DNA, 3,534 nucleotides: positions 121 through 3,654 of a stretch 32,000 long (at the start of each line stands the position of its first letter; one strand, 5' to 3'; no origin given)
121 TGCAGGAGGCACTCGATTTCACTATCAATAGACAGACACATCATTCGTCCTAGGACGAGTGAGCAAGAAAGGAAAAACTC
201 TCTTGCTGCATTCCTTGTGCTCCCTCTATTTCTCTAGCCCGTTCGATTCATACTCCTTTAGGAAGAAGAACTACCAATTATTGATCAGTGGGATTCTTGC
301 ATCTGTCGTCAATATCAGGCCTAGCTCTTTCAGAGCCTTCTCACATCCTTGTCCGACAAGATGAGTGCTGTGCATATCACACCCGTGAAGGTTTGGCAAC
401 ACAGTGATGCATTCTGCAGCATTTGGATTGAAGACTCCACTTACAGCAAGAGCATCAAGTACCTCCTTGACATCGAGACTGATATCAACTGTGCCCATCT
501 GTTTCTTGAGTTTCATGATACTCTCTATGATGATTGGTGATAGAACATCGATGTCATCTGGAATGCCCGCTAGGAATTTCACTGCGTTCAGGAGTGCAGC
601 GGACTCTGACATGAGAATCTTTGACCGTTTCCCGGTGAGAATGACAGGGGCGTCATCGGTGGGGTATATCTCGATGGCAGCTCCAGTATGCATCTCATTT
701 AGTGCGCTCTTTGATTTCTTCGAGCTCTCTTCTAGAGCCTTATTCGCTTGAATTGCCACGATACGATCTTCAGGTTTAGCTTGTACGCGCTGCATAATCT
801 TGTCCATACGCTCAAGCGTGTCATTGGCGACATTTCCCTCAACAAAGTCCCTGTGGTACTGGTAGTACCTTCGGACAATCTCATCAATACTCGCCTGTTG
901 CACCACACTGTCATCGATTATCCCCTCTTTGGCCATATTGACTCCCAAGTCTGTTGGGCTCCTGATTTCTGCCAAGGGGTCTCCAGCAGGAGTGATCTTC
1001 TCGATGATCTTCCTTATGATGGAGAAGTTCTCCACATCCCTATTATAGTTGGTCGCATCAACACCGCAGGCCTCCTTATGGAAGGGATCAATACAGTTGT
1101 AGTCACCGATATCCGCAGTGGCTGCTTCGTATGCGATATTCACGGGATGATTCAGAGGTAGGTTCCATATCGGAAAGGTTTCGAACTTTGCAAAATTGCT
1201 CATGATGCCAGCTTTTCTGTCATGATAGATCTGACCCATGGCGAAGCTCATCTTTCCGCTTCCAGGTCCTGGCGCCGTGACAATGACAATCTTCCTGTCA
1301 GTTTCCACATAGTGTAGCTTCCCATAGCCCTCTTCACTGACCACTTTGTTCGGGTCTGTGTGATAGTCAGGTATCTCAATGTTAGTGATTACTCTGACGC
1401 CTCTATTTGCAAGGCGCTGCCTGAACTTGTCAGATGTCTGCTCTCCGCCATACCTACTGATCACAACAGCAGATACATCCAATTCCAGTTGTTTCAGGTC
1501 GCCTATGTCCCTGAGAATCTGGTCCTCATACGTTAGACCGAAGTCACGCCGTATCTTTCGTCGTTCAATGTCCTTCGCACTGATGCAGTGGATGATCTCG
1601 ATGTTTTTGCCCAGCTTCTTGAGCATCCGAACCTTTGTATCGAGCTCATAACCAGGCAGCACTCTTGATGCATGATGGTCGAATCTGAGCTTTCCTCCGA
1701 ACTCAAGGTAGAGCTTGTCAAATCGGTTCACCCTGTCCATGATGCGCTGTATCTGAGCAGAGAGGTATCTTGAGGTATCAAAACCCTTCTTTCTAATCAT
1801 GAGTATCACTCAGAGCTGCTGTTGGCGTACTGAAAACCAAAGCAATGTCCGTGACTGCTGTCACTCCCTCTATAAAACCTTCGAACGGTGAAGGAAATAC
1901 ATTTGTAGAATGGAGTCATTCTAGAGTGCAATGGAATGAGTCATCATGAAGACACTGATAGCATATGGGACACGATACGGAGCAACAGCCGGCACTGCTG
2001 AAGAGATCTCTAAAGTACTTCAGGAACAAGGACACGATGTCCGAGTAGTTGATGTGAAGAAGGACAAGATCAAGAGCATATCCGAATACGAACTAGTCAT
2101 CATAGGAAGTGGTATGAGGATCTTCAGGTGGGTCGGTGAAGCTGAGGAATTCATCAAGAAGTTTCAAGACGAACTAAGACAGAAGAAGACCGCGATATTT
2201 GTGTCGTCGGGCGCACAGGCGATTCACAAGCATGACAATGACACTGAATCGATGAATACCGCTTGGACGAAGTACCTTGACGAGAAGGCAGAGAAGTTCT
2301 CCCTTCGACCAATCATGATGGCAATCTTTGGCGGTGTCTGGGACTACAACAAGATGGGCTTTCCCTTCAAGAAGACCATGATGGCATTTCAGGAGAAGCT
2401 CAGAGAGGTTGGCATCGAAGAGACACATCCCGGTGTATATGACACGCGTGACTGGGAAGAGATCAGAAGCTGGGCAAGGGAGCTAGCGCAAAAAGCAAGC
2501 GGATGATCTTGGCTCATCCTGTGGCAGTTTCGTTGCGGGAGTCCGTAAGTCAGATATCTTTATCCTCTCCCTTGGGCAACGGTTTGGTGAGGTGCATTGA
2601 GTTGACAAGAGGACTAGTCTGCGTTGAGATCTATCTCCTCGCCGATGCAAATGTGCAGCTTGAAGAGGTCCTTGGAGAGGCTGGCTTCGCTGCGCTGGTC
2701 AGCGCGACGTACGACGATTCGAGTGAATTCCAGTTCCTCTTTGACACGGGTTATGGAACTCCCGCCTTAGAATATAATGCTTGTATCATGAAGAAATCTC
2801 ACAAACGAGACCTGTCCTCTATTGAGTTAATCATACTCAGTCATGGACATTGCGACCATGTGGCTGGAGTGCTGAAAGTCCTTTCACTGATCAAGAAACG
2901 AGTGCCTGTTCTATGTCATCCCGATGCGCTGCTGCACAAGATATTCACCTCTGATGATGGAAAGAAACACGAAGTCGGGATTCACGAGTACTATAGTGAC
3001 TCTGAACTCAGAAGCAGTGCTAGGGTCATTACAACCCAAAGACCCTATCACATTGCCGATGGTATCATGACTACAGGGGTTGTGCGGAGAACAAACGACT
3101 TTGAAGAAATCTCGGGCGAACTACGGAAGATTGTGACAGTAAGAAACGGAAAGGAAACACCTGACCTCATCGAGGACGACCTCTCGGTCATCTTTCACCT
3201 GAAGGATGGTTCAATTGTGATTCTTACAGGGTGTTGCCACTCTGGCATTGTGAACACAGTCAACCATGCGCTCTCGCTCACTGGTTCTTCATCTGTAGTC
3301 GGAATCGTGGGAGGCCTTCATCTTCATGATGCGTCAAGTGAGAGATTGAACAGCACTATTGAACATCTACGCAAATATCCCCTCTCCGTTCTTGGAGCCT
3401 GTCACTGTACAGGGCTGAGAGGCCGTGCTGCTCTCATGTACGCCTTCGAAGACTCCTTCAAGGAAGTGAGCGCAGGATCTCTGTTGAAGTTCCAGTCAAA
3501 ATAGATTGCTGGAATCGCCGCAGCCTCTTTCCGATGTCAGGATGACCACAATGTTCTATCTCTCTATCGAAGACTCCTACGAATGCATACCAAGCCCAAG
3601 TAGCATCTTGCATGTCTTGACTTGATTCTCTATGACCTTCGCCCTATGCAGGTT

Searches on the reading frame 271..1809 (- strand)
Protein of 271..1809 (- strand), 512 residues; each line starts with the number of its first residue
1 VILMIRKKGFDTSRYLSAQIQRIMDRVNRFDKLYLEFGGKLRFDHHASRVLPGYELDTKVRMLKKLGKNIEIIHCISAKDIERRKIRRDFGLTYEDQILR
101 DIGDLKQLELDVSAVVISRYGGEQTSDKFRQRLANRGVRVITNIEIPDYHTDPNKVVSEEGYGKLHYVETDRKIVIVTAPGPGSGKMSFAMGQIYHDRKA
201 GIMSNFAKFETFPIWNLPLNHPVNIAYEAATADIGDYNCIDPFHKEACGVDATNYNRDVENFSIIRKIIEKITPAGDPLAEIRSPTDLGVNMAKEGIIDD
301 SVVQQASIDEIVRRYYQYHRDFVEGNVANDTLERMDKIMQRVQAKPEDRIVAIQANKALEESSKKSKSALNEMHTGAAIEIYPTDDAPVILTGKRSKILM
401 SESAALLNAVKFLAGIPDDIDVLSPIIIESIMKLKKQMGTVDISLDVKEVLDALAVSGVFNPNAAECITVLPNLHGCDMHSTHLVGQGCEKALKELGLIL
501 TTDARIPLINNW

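Call 11: search_protein_families(library=pfam, proteins=[window:271-1809:-], max_evalue=0.001)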
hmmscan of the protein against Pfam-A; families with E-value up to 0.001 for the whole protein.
window:271-1809:- (512 aa): 2 families
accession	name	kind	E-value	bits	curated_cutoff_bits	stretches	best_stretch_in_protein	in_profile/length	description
PF08903.17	DUF1846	-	1.8e-134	448.2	27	1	9-342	2-332/333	Domain of unknown function DUF1846, N-terminal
PF20921.3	DUF1846_C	-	8.7e-34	116.9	27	1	348-505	2-146/153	Domain of unknown function DUF1846, C-terminal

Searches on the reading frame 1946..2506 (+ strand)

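Call 11: search_protein_families(library=pfam, proteins=[window:1946-2506:+], max_evalue=0.001)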
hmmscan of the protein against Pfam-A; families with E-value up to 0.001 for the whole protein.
window:1946-2506:+ (186 aa): 3 families
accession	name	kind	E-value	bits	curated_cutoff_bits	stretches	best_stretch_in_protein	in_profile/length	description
PF12724.12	Flavodoxin_5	-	7.2e-22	78.7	27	1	4-151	1-136/145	Flavodoxin domain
PF00258.30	Flavodoxin_1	-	1e-09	39.1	25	1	5-167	1-129/143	Flavodoxin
PF12641.12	Flavodoxin_3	-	5.8e-06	26.7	27.5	1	4-104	1-93/160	Flavodoxin domain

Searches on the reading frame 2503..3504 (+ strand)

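Call 11: search_protein_families(library=pfam, proteins=[window:2503-3504:+], max_evalue=0.001)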
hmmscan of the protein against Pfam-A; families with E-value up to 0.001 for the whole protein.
window:2503-3504:+ (333 aa): 2 families
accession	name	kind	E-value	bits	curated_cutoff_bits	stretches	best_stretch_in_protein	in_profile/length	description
PF12706.13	Lactamase_B_2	-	4e-07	30.3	27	1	78-143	3-67/200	Beta-lactamase superfamily domain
PF00753.33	Lactamase_B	-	1.6e-06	28.6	22.7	1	78-133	18-70/196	Metallo-beta-lactamase superfamily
